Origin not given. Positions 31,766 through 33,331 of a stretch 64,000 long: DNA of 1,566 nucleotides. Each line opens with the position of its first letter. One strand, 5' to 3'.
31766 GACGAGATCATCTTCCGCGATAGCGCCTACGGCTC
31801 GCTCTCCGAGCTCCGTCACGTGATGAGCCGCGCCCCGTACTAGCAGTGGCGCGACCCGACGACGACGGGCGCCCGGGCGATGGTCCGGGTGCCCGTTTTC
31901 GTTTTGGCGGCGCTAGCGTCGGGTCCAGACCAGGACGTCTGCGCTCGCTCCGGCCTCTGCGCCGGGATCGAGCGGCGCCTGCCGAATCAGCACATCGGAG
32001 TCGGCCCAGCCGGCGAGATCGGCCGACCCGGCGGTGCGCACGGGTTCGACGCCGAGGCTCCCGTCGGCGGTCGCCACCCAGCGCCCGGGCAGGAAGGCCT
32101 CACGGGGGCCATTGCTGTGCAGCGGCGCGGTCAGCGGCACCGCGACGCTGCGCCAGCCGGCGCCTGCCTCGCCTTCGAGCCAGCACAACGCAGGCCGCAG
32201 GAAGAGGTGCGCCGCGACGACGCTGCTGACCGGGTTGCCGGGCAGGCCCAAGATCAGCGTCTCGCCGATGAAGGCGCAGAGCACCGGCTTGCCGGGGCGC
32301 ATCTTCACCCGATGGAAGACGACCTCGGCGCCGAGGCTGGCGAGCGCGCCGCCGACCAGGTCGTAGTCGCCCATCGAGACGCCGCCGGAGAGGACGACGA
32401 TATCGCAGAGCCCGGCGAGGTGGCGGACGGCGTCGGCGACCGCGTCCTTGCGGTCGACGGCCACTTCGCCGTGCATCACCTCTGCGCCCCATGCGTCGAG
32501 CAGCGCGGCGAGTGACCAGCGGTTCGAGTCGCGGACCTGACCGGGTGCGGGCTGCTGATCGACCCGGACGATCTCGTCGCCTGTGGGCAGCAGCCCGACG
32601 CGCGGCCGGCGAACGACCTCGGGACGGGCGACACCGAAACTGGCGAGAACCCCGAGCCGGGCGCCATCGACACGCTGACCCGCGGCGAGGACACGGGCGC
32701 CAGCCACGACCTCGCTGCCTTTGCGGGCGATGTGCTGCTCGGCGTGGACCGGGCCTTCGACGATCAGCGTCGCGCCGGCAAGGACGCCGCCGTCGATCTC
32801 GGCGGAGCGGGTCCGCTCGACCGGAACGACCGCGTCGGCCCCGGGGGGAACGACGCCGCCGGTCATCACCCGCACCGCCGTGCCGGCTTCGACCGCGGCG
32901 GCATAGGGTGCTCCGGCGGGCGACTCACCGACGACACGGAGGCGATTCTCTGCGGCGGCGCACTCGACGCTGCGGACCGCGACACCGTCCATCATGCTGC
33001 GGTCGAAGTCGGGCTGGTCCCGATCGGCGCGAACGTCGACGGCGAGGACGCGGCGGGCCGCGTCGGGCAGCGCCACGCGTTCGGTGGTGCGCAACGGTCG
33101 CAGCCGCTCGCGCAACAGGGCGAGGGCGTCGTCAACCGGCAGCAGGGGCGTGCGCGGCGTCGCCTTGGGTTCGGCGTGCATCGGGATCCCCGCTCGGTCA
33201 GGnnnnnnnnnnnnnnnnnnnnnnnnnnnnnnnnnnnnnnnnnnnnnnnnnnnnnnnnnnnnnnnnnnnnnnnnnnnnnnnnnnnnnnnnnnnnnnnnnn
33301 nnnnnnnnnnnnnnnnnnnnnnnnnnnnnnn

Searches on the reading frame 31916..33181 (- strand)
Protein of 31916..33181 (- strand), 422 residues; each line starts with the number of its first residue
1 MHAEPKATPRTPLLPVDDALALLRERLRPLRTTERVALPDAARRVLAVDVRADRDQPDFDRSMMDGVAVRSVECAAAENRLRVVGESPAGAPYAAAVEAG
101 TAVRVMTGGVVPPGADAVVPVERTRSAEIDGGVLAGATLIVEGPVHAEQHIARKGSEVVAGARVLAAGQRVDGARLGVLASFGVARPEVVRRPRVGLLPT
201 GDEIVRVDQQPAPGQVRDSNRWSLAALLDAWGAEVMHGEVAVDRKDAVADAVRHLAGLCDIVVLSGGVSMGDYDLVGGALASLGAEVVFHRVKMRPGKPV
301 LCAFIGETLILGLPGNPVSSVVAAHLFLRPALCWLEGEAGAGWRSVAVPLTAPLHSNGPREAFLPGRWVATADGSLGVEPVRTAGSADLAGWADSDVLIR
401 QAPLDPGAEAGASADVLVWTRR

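Call 58: search_protein_families(library=pfam, proteins=[window:31916-33181:-], max_evalue=0.001)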
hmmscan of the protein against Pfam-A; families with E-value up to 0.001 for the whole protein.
window:31916-33181:- (422 aa): 3 families
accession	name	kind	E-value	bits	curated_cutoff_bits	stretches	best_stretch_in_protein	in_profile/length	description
PF03453.22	MoeA_N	-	5.9e-41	140.2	30.8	1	14-183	1-160/160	MoeA N-terminal region (domain I and II)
PF00994.29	MoCF_biosynth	-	3.6e-28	98.5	26.6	1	198-332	3-142/144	Probable molybdopterin binding domain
PF03454.20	MoeA_C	-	4.5e-11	43.2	22.1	1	348-419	2-72/72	MoeA C-terminal region (domain IV)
